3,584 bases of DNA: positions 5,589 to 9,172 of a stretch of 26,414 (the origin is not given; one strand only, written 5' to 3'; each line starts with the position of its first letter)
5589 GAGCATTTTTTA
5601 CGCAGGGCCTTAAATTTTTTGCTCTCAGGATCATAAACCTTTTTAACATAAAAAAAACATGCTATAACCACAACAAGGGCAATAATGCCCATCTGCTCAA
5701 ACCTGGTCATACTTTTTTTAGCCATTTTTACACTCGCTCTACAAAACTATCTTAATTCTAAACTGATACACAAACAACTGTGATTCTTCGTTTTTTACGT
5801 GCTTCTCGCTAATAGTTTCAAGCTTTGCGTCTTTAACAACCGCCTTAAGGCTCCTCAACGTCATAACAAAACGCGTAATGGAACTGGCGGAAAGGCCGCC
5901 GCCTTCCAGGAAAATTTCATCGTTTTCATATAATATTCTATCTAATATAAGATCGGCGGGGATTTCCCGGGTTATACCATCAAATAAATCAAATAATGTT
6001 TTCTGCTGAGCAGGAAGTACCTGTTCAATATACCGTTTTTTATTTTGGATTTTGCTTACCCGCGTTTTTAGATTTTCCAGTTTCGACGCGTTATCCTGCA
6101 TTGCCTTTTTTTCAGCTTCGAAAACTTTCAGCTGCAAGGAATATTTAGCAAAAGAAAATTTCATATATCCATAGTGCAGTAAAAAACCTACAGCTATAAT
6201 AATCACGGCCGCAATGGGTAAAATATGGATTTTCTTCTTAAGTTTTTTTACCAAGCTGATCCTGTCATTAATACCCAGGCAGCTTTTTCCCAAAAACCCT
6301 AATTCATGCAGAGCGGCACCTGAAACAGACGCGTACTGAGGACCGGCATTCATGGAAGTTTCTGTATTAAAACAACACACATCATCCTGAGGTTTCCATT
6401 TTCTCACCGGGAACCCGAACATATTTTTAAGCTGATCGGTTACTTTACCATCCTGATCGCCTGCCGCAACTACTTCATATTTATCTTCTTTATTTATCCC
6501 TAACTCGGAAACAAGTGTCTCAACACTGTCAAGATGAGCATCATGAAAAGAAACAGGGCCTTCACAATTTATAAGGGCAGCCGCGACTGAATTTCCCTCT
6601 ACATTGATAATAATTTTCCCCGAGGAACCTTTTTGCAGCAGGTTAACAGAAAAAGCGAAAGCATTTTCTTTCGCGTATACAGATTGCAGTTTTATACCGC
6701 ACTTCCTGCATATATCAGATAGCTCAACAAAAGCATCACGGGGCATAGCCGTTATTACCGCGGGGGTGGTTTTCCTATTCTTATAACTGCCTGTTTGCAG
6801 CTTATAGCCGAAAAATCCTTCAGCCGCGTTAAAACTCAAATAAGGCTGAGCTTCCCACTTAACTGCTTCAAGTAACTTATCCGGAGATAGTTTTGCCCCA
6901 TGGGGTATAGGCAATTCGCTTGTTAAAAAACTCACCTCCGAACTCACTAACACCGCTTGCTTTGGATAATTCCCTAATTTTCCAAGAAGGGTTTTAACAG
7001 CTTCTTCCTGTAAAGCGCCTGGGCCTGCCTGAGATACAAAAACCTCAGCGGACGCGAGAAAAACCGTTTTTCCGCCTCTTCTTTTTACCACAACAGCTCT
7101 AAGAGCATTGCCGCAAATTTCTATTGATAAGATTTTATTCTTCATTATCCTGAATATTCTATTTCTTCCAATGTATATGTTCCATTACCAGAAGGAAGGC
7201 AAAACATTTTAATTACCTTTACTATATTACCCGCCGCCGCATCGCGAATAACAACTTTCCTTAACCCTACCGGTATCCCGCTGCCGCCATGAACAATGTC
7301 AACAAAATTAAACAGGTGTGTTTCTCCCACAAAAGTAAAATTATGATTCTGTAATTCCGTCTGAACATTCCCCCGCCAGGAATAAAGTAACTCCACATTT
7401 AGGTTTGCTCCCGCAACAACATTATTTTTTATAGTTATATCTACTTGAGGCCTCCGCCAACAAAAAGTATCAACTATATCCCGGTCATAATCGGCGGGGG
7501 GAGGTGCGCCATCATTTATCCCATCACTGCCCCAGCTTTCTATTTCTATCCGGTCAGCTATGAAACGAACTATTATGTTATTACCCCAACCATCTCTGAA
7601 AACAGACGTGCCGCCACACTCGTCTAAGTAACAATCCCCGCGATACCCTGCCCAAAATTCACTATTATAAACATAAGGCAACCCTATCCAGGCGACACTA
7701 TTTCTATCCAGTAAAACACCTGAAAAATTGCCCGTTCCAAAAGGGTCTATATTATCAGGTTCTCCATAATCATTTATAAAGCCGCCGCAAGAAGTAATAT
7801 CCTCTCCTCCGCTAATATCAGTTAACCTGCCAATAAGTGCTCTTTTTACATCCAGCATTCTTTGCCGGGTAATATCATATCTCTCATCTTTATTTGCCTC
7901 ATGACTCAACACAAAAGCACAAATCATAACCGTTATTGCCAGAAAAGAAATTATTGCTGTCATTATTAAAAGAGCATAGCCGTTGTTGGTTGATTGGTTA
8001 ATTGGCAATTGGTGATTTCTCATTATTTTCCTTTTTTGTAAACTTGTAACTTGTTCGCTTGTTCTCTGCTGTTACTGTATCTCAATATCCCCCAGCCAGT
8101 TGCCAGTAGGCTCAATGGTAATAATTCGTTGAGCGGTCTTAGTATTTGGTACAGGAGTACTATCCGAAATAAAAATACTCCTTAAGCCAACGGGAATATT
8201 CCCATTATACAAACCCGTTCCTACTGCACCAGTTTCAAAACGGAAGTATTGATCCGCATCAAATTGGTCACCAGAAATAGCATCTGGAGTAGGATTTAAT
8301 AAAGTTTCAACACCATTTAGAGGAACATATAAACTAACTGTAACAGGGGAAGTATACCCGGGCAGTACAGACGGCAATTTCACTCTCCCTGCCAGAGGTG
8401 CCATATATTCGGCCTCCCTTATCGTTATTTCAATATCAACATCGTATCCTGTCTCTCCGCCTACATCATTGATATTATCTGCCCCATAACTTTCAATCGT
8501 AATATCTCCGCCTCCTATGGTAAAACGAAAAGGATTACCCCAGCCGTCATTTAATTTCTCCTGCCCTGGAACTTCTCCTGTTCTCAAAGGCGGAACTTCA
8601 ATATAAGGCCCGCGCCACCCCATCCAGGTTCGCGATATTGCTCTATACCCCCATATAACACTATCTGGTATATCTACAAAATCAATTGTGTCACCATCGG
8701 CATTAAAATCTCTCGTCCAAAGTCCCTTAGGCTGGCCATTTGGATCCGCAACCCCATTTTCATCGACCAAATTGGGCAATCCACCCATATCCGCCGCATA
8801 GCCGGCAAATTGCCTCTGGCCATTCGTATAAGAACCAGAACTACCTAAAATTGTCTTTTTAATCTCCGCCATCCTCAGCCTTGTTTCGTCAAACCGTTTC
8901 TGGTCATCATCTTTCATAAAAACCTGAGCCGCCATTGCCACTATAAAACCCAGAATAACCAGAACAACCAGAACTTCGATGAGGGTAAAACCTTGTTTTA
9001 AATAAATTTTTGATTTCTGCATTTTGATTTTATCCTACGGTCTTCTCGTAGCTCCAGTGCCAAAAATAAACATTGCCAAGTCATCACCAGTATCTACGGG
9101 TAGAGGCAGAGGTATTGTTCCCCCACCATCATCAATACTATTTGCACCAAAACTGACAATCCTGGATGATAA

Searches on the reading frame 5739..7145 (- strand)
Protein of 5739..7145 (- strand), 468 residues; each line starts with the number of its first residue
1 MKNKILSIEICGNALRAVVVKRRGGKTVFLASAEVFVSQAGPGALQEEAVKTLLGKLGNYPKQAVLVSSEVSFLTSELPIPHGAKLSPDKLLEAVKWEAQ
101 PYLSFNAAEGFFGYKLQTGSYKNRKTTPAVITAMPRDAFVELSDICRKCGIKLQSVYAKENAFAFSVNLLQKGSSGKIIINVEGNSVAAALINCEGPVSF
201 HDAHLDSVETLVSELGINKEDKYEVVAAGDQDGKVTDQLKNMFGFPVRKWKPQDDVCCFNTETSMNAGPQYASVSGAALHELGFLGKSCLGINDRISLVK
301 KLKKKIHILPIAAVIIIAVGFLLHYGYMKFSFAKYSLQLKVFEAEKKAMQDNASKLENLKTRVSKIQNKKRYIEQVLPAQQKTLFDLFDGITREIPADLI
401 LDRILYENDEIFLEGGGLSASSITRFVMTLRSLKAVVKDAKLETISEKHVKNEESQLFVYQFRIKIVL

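Call 7: search_protein_families(library=pfam, proteins=[window:5739-7145:-], max_evalue=0.01)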
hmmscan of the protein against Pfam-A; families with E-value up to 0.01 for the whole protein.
window:5739-7145:- (468 aa): 1 family
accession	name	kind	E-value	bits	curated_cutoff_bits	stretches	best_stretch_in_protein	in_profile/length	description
PF05137.18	PilN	-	3.7e-06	27.3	22.8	1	387-463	2-77/78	Fimbrial assembly protein (PilN)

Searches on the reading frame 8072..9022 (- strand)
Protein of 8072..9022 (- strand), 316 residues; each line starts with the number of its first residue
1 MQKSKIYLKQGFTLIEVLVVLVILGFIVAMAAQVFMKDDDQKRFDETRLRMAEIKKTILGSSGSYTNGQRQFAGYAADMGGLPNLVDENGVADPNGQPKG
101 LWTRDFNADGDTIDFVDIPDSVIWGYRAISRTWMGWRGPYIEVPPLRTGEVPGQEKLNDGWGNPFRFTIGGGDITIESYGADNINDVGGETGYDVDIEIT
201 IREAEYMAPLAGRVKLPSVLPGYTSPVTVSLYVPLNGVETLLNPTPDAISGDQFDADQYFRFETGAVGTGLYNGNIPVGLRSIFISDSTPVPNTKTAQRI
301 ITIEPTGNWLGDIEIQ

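Call 7: search_protein_families(library=pfam, proteins=[window:8072-9022:-], max_evalue=0.01)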
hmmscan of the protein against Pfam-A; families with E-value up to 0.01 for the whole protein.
window:8072-9022:- (316 aa): 1 family
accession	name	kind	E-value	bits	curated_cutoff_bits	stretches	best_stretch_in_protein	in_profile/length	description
PF07963.17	N_methyl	-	2.8e-07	30.2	21.2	1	9-32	4-27/27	Prokaryotic N-terminal methylation motif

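Call 39: find_encoding_contigs(protein=window:8072-9022:-, flank=1500, max_places=10)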
Protein window:8072-9022:- (316 aa): 7 contigs read that carry it; 5 places shown.
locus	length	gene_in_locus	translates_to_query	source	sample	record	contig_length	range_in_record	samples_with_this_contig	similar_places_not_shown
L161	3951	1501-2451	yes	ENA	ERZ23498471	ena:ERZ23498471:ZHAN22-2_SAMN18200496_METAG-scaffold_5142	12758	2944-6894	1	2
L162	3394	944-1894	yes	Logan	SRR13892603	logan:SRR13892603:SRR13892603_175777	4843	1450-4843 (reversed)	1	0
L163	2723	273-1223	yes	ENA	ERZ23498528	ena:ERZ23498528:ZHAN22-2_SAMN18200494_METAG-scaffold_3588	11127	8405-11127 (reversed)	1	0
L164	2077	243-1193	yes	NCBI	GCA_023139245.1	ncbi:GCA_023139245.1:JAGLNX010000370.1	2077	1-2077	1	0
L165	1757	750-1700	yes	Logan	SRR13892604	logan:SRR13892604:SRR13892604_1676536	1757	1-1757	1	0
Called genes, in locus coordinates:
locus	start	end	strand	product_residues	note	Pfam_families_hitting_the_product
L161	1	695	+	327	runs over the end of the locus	PF13174:TPR_6 (faint), PF13428:TPR_14 (faint), PF13432:TPR_16 (weak), PF00515:TPR_1 (weak), PF07719:TPR_2 (weak), PF13181:TPR_8 (weak), PF13414:TPR_11 (weak), PF14559:TPR_19 (weak), +2 more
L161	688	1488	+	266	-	-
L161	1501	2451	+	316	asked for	PF07963:N_methyl (weak)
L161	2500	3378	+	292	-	-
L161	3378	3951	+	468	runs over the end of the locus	PF05137:PilN (weak)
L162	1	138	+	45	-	?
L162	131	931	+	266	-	-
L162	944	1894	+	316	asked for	PF07963:N_methyl (weak)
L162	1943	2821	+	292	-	-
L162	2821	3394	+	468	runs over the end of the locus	PF05137:PilN (weak)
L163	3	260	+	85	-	?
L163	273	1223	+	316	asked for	PF07963:N_methyl (weak)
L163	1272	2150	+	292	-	-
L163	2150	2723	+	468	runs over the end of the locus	PF05137:PilN (weak)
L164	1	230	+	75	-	?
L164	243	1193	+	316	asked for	PF07963:N_methyl (weak)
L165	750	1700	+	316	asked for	PF07963:N_methyl (weak)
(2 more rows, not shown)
